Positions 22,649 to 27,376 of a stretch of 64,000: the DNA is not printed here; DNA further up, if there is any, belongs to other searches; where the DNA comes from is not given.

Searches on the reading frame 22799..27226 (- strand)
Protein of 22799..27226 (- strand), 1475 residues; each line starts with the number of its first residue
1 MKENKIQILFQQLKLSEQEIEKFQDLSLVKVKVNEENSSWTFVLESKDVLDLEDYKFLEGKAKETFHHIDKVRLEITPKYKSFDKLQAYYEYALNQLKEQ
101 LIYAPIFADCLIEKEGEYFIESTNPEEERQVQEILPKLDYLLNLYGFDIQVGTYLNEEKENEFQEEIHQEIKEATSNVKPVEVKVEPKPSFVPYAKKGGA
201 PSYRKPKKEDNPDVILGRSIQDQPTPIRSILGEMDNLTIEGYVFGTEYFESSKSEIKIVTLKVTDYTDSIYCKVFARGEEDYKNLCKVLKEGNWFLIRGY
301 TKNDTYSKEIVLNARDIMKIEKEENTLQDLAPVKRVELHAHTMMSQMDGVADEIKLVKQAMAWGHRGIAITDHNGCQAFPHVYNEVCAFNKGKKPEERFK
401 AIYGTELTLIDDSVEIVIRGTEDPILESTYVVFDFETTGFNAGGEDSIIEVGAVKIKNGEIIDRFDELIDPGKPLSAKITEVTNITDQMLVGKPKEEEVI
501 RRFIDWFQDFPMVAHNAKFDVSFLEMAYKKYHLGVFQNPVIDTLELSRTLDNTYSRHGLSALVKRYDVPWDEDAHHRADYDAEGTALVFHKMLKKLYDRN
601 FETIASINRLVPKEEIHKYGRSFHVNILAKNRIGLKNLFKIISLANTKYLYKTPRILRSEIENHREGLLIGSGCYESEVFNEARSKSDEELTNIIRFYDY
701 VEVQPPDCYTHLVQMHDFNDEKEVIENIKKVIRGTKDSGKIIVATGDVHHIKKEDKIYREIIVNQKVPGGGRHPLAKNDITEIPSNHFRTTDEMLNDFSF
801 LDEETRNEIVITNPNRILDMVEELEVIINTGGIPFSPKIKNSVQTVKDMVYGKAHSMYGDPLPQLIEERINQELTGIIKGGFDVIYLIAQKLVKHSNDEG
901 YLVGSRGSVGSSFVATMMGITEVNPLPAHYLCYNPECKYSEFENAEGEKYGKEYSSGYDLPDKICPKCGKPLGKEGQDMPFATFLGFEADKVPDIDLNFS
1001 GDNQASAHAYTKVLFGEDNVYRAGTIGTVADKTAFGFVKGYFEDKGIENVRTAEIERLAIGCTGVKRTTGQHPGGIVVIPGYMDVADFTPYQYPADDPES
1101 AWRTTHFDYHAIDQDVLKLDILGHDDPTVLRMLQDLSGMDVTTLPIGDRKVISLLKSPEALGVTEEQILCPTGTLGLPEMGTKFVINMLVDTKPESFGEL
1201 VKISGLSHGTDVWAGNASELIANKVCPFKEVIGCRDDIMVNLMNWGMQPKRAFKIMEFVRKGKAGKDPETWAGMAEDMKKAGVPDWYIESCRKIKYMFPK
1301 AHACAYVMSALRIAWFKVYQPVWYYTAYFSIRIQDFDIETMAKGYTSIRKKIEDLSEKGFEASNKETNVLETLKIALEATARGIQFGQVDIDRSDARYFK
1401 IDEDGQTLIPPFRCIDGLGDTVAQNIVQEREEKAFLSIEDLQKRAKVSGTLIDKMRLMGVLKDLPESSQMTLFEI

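Call 7: search_protein_families(library=pfam, proteins=[window:22799-27226:-], max_evalue=0.001)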
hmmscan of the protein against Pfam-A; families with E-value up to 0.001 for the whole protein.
window:22799-27226:- (1475 aa): 9 families
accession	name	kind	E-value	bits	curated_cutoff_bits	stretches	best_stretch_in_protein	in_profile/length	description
PF07733.18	DNA_pol3_alpha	-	3.9e-55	187.7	23.9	2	846-1035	3-144/260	Bacterial DNA polymerase III alpha NTPase domain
PF00929.31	RNase_T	-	2.1e-37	129.6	24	1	431-589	1-164/164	Exonuclease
PF17657.6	DNA_pol3_finger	-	1.9e-21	76.5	22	1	1126-1281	1-165/166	Bacterial DNA polymerase III alpha subunit finger domain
PF02811.25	PHP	-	6.7e-20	72.5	26.4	1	337-698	1-148/164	PHP domain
PF14480.11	DNA_pol3_a_NI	-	1.5e-11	44.5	22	1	5-76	1-72/72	DNA polymerase III polC-type N-terminus I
PF14579.12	HHH_6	-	3.8e-11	43.5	25.6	1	1383-1465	1-84/90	Helix-hairpin-helix motif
PF01336.31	tRNA_anti-codon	-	4.4e-07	30.2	27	1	238-319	2-74/75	OB-fold nucleic acid binding domain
PF16473.11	Rv2179c-like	-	6.6e-05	23.1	27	1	431-590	3-174/177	3'-5' exoribonuclease Rv2179c-like domain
PF12836.13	HHH_3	-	0.0006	20.3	27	0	1415-1453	19-58/65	Helix-hairpin-helix motif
